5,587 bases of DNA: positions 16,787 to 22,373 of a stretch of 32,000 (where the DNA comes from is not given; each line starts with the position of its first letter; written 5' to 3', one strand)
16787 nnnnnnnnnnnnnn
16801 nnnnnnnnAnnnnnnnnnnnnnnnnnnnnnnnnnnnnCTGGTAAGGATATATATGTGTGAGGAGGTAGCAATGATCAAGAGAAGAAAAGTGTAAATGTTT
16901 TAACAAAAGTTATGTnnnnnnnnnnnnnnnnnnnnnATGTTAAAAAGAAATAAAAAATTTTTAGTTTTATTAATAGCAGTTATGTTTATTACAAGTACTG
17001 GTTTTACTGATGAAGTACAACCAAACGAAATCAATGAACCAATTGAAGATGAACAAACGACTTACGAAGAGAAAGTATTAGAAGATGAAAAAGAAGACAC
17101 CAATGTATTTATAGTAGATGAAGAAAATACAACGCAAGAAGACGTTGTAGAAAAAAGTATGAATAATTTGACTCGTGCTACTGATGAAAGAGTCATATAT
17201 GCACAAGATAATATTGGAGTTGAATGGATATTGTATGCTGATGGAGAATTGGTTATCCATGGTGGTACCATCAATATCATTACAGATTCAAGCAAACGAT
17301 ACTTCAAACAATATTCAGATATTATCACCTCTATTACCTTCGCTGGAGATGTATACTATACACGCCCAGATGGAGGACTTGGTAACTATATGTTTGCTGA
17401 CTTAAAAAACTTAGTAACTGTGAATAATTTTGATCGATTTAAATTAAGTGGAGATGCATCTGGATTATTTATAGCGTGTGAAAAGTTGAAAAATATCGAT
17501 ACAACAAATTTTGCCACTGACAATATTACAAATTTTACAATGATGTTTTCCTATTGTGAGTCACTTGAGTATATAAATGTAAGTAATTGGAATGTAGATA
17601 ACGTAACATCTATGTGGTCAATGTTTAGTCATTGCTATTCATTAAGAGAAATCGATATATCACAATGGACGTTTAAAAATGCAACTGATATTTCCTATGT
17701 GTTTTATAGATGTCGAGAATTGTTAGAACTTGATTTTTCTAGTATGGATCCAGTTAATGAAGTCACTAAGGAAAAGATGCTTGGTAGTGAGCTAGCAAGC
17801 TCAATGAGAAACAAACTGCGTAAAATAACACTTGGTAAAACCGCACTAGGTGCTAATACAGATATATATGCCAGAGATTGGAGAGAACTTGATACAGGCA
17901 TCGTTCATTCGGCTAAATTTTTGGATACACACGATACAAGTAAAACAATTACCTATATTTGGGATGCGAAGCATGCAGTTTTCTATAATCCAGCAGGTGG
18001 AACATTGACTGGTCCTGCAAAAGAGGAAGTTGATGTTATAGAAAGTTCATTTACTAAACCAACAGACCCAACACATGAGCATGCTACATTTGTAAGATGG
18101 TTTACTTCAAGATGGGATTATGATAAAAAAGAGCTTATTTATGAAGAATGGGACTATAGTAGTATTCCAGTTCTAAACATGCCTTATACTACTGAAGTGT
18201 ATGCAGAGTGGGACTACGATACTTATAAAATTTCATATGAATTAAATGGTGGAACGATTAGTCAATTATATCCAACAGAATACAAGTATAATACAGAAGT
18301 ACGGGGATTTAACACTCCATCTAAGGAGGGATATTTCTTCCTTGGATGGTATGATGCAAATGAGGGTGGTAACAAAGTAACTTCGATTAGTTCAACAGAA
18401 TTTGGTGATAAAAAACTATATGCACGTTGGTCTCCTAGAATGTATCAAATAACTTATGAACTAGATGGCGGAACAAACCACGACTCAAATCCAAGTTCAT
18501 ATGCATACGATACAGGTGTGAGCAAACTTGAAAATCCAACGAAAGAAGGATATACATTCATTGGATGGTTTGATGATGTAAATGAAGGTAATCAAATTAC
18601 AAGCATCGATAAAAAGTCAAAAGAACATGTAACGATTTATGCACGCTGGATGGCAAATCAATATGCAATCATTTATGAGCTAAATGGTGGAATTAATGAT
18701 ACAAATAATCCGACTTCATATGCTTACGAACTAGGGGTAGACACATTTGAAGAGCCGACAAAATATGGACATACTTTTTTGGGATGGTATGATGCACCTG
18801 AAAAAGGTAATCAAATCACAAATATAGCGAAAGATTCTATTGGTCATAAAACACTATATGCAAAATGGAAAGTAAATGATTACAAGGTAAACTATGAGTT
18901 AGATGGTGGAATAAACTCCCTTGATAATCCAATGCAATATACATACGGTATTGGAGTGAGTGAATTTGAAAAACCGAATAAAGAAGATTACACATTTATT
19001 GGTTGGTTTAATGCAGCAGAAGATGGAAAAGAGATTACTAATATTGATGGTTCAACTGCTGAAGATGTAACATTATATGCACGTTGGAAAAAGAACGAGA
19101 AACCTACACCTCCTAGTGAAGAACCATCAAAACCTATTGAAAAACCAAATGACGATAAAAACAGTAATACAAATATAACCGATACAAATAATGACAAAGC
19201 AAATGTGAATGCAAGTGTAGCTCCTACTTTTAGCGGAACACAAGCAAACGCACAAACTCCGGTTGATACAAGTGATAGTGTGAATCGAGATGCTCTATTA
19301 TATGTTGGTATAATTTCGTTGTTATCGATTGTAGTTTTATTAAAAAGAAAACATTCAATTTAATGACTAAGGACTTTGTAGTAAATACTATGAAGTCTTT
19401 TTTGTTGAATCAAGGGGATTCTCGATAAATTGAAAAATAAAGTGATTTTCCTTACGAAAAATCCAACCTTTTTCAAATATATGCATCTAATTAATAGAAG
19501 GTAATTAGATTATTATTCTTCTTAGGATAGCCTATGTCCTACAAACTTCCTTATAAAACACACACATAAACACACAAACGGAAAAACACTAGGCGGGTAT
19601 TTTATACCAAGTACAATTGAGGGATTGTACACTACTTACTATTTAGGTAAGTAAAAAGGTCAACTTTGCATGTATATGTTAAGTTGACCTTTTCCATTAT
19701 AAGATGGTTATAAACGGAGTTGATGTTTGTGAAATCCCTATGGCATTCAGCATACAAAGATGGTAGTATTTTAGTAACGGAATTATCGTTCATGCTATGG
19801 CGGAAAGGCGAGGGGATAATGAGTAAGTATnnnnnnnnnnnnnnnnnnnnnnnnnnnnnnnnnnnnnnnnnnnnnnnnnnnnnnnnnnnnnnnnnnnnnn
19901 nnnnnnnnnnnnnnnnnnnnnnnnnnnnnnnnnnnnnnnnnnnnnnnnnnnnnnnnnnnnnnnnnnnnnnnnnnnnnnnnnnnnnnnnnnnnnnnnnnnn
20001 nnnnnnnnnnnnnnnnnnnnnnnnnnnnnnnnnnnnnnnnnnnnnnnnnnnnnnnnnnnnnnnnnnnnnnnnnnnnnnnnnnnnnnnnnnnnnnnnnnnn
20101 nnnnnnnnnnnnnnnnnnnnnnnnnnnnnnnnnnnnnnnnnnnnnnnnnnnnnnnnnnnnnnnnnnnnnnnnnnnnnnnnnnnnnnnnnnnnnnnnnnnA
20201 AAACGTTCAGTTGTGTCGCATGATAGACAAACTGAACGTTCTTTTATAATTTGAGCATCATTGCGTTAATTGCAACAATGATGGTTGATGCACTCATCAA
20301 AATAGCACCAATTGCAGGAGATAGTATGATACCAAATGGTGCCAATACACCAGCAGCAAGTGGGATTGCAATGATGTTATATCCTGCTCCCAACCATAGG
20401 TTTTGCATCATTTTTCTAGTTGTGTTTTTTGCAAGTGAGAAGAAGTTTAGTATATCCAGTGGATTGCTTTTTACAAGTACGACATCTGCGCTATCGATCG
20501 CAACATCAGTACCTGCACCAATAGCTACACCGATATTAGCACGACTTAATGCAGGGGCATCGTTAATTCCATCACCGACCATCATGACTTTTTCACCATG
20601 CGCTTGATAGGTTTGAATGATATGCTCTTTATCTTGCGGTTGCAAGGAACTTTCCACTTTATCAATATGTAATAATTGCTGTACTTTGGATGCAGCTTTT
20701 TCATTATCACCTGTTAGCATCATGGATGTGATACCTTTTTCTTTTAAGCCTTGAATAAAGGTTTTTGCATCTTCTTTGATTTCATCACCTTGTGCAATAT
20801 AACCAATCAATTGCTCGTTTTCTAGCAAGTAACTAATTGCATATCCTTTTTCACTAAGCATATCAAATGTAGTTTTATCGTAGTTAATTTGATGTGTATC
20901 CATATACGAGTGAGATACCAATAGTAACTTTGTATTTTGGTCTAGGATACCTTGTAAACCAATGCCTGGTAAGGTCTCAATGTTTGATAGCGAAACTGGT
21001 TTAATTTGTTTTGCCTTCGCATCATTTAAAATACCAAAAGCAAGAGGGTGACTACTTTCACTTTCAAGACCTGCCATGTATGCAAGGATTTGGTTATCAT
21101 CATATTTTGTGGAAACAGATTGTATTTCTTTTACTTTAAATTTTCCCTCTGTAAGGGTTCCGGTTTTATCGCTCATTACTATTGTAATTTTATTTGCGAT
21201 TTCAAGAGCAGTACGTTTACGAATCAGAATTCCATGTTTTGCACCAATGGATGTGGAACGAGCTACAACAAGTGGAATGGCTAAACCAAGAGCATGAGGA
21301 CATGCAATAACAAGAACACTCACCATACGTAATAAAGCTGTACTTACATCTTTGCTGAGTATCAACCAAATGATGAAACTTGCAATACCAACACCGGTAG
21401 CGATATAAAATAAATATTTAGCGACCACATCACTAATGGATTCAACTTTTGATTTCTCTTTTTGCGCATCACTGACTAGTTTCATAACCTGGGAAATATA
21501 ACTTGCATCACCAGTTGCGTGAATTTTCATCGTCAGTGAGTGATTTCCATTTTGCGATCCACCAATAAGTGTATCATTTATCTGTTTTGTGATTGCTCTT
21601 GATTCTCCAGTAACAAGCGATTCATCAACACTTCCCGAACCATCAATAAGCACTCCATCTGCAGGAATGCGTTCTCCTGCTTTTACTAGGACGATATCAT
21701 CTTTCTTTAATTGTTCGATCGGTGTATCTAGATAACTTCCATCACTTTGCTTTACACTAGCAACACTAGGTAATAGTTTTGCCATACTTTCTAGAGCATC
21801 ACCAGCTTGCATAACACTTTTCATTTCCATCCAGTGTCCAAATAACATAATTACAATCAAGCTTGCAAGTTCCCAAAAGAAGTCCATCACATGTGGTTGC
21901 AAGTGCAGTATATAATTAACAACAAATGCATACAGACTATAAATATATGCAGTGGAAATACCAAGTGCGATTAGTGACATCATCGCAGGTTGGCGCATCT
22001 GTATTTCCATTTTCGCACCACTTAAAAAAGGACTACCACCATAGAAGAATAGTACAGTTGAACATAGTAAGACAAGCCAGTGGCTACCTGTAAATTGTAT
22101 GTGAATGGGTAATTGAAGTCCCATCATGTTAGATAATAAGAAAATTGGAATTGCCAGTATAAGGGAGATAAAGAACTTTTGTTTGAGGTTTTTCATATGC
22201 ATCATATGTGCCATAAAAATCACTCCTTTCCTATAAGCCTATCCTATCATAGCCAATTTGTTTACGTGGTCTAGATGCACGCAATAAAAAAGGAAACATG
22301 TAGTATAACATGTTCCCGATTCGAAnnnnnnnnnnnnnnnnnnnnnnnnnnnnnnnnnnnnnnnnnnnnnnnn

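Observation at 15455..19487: A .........-N12-NRTC promoter-like motif occurs exactly three times: before the sigma gene, the surface-protein gene and an orphan structured locus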

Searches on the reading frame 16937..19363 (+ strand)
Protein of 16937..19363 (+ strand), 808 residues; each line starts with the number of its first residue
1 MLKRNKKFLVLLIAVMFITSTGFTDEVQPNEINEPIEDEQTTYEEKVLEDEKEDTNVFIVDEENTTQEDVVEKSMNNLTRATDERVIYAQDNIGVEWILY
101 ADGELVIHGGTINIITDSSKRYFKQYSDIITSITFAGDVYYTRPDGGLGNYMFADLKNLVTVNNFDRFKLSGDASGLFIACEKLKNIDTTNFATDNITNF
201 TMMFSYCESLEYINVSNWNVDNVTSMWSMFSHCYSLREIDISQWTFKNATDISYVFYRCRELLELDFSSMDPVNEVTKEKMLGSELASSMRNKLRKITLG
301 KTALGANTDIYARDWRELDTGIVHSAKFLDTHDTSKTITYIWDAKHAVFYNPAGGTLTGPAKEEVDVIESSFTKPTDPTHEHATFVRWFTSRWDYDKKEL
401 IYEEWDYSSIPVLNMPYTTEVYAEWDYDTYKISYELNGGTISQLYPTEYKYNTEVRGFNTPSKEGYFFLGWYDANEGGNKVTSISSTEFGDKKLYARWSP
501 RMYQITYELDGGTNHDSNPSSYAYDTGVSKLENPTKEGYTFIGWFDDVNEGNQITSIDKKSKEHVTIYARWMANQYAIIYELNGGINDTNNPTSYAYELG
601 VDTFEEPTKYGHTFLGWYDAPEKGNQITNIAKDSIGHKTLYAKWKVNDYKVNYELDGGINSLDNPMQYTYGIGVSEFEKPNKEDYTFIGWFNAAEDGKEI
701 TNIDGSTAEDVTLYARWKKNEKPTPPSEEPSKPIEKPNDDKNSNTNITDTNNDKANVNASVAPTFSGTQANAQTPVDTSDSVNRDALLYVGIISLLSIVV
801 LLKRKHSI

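Call 4: search_protein_families(library=pfam, proteins=[window:16937-19363:+])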
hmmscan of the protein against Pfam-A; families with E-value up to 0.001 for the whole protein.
window:16937-19363:+ (808 aa): 3 families
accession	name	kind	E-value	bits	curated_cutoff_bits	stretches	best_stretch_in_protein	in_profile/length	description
PF09479.16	Flg_new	-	3.8e-60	200.3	27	4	503-569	1-64/65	Listeria-Bacteroides repeat domain (List_Bact_rpt)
PF03382.20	DUF285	-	4.9e-16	59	25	1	175-281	4-106/120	Mycoplasma protein of unknown function, DUF285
PF13306.12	LRR_5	-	1.4e-05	25.4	27.7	1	130-261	13-125/127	BspA type Leucine rich repeat region (6 copies)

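Call 83: search_protein_families(library=ncbifam, proteins=[window:16937-19363:+], max_evalue=0.01)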
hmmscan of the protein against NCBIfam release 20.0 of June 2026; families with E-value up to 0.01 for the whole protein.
window:16937-19363:+ (808 aa): 6 families
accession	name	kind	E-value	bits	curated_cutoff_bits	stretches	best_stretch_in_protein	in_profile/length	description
NF033189.1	internalin_A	exception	8.5e-36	123.6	1600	2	532-804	522-794/799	class 1 internalin InlA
TIGR02543.1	List_Bact_rpt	repeat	3.5e-30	104.1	20.95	4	534-574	1-43/44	TIGR02543 family repeat protein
NF033188.1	internalin_H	exception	4.1e-29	101.7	1050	3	605-763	370-526/548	InlH/InlC2 family class 1 internalin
TIGR02167.2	Liste_lipo_26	repeat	8.4e-14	50.9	30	2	203-228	1-26/26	PARCEL repeat-containing surface protein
NF052328.1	NeuramTDE0471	equivalog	3e-07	29.6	900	0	684-739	83-138/538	neuraminidase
TIGR02166.1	dmsA_ynfE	subfamily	0.00037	18.7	777.7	0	511-564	395-448/794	DMSO/selenate family reductase complex A subunit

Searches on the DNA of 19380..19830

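Call 68: search_rna_families(source=window, start=19380, end=19830, threshold=evalue, max_evalue=1)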
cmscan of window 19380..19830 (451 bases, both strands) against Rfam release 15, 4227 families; matches with E-value up to 1: 2.
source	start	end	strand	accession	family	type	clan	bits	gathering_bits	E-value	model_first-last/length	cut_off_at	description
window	19654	19693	+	RF03686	mir-9424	Gene; miRNA;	-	20.5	90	0.11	15-54/68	no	mir-9424 microRNA precursor family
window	19642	19700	-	RF03686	mir-9424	Gene; miRNA;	-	17.8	90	0.64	1-68/68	no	mir-9424 microRNA precursor family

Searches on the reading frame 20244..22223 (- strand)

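Call 4: search_protein_families(library=pfam, proteins=[window:20244-22223:-])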
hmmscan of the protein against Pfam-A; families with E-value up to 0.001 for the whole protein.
window:20244-22223:- (659 aa): 3 families
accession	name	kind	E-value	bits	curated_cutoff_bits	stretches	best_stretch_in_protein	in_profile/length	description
PF00122.25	E1-E2_ATPase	-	1.8e-49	168.1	28.1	1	150-330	2-181/181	E1-E2 ATPase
PF00702.32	Hydrolase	-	2.9e-27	96.7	26.4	1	347-562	2-190/191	haloacid dehalogenase-like hydrolase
PF08282.18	Hydrolase_3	-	5.6e-09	36.5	20.9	1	533-587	193-247/255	haloacid dehalogenase-like hydrolase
